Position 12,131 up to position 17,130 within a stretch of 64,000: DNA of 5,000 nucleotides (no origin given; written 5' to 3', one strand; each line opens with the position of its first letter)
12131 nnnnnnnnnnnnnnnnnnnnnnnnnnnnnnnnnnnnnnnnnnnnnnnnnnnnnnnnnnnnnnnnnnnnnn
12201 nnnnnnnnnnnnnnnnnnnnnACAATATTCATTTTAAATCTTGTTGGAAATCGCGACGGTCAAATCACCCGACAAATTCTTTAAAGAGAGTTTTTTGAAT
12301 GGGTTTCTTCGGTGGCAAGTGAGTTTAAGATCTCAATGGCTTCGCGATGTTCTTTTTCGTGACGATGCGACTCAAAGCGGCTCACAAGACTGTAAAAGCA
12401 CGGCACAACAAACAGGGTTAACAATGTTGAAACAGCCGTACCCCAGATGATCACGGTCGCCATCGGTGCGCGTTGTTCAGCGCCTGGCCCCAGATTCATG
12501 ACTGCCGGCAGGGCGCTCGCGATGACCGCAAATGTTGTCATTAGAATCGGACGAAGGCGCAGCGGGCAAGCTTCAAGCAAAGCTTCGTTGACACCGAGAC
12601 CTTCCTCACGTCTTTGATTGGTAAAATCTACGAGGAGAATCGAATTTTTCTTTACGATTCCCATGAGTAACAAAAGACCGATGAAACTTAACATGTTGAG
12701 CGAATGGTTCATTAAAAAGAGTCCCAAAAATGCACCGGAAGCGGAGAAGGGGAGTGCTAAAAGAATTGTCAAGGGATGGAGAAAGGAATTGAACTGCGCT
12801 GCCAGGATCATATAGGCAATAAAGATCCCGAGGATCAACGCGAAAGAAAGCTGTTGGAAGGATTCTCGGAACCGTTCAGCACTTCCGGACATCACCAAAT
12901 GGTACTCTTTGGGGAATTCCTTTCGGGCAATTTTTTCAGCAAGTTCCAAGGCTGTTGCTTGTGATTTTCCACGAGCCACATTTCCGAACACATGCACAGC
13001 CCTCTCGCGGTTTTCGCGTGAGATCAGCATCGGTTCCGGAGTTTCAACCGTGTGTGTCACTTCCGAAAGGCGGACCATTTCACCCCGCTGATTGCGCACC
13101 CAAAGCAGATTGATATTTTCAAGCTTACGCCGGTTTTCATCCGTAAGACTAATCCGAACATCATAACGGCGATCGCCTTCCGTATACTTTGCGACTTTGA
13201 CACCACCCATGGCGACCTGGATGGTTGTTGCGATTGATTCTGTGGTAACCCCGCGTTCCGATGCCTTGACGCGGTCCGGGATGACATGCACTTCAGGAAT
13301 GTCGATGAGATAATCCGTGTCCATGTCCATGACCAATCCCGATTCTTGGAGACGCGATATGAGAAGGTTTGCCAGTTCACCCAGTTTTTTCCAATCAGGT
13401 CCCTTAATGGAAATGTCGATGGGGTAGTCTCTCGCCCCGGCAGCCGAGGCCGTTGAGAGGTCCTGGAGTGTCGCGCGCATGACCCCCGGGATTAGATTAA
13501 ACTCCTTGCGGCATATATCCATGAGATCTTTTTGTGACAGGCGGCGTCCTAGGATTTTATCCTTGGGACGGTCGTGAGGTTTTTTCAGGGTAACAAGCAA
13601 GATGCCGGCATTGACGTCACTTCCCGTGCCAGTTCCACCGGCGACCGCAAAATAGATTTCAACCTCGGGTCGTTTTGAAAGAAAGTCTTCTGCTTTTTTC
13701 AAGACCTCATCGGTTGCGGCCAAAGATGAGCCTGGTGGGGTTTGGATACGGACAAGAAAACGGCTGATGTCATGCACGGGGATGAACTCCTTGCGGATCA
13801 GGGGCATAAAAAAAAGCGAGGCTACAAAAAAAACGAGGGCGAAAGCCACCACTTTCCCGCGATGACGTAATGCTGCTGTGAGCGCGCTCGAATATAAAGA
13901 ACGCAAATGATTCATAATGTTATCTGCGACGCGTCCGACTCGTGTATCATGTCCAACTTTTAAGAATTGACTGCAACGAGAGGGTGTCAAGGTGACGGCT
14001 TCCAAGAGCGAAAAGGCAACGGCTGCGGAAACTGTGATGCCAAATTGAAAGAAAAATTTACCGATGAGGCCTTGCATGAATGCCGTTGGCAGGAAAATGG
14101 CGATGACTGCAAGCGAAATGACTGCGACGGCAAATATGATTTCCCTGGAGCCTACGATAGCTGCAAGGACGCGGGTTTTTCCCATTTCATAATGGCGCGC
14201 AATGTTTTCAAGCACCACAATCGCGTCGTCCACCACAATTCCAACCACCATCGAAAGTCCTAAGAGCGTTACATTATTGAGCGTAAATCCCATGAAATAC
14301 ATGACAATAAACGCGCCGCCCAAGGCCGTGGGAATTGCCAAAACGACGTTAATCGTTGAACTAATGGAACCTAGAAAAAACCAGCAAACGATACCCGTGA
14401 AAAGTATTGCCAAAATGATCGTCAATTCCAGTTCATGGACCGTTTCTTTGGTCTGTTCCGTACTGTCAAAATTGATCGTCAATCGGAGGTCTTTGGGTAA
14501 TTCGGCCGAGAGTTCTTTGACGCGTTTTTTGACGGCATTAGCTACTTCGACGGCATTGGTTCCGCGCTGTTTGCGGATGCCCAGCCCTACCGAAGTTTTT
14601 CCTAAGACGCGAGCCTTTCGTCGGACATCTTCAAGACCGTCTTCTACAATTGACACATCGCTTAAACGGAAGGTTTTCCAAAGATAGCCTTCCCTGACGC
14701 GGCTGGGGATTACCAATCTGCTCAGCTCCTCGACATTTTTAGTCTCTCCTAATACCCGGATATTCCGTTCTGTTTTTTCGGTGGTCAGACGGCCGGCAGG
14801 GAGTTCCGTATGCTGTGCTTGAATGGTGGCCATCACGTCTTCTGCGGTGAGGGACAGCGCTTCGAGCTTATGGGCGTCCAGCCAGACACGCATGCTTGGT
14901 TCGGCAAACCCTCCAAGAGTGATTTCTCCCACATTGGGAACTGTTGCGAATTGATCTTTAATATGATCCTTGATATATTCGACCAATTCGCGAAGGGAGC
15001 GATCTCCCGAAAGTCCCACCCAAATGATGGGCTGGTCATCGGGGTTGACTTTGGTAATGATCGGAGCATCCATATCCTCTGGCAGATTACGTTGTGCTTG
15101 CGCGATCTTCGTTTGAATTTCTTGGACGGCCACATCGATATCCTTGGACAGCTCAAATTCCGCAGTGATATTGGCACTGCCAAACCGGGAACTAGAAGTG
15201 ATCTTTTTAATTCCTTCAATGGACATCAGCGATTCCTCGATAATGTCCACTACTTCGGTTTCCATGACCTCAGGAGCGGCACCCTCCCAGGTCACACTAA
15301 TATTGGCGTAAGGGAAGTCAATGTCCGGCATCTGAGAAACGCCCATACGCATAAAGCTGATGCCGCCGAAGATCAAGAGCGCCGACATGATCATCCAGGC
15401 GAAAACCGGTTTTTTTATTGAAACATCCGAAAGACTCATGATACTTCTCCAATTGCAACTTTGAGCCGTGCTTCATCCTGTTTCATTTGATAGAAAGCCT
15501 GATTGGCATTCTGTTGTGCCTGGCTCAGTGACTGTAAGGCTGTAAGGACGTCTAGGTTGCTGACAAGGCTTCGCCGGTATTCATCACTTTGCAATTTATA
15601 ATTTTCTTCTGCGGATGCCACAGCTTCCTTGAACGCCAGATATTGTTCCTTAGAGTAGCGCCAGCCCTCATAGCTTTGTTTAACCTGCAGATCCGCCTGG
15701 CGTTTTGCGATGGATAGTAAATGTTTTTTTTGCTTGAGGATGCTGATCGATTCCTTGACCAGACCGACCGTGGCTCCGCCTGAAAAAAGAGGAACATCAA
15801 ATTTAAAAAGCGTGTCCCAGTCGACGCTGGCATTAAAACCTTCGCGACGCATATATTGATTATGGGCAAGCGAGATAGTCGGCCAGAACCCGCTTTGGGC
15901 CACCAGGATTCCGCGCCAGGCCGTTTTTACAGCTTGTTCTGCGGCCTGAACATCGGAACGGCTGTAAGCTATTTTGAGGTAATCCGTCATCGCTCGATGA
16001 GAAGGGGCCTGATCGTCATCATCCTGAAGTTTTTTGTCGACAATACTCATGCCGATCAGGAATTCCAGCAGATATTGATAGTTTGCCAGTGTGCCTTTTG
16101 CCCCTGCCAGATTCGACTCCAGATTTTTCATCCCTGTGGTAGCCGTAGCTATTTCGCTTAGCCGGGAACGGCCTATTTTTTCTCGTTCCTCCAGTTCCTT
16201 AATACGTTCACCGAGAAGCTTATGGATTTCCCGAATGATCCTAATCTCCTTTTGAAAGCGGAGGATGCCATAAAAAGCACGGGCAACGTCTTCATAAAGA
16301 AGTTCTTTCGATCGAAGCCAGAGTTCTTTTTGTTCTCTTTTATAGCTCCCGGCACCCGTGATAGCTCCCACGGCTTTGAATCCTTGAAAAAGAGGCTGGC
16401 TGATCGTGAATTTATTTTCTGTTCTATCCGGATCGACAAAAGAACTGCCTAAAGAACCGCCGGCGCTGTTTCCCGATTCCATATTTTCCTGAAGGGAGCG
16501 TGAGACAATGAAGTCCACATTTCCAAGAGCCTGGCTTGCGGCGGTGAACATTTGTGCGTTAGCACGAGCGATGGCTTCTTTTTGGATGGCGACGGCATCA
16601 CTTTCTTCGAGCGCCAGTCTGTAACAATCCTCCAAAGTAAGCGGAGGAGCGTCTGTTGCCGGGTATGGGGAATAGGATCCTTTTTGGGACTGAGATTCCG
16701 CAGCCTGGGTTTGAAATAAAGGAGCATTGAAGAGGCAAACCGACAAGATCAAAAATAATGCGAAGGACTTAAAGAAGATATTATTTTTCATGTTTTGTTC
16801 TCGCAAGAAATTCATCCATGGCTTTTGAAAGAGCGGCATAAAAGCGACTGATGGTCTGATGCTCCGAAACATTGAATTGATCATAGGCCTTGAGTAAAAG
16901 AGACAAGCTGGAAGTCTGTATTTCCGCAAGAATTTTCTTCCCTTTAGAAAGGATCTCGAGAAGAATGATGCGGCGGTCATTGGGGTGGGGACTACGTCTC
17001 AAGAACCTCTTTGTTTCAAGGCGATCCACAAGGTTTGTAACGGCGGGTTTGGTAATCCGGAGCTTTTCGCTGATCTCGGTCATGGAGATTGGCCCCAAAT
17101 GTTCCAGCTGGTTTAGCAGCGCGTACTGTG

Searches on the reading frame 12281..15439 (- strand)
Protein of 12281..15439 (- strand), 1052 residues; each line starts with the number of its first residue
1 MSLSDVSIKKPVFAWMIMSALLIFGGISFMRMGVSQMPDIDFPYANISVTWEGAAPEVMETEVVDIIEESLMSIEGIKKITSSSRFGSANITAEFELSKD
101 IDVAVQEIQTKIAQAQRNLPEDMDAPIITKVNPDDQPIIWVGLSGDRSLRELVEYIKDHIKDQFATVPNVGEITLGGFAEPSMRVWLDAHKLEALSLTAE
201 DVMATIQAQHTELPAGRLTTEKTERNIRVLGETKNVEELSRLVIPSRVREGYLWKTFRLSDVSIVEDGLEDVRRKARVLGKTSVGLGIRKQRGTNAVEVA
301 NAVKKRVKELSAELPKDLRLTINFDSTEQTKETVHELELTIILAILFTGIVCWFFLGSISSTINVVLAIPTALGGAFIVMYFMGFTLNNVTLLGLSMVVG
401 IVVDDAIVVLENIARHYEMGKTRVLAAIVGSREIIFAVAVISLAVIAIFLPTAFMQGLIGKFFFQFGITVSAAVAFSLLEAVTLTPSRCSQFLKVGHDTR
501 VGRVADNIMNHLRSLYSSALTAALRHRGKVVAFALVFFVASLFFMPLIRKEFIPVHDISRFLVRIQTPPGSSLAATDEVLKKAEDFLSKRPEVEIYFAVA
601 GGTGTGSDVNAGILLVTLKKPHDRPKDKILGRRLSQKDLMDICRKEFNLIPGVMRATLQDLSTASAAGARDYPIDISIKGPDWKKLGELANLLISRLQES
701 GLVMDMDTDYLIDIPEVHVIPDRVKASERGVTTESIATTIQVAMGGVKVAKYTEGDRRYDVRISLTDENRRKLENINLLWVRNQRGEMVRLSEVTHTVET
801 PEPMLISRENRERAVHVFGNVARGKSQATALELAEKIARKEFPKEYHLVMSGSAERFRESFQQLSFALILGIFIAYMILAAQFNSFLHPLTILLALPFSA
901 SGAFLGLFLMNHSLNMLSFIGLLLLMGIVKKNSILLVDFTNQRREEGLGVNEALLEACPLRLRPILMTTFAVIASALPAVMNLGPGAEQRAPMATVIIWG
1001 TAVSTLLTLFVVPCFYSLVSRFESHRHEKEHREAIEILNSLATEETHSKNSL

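Call 64: search_protein_families(library=pfam, proteins=[window:12281-15439:-], max_evalue=0.00001)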
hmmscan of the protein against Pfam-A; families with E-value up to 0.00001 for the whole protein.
window:12281-15439:- (1052 aa): 2 families
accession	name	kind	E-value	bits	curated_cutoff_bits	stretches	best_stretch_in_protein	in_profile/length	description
PF00873.25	ACR_tran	-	1.1e-264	881.3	28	1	4-1019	2-1020/1021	AcrB/AcrD/AcrF family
PF03176.21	MMPL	-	9.2e-07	28.5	20.5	0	804-1029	79-312/333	MMPL family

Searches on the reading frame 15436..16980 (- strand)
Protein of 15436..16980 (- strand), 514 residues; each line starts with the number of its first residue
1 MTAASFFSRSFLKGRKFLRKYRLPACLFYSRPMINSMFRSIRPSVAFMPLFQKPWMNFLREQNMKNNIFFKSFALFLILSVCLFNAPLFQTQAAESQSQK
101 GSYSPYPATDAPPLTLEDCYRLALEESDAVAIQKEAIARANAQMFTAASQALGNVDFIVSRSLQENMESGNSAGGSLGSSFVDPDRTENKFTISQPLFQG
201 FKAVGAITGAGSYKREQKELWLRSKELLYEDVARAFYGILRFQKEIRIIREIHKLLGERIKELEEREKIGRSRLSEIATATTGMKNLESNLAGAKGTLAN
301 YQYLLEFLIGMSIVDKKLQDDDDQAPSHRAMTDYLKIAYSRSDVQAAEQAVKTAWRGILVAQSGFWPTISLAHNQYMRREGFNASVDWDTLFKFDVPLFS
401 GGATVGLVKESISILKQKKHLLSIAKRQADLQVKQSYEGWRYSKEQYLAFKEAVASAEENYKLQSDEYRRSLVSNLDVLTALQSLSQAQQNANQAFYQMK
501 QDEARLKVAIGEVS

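Call 64: search_protein_families(library=pfam, proteins=[window:15436-16980:-], max_evalue=0.00001)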
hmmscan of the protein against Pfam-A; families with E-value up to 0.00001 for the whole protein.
window:15436-16980:- (514 aa): 1 family
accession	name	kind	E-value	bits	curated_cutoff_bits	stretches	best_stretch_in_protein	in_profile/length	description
PF02321.23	OEP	-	3.7e-45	154.5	22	2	333-511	3-187/187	Outer membrane efflux protein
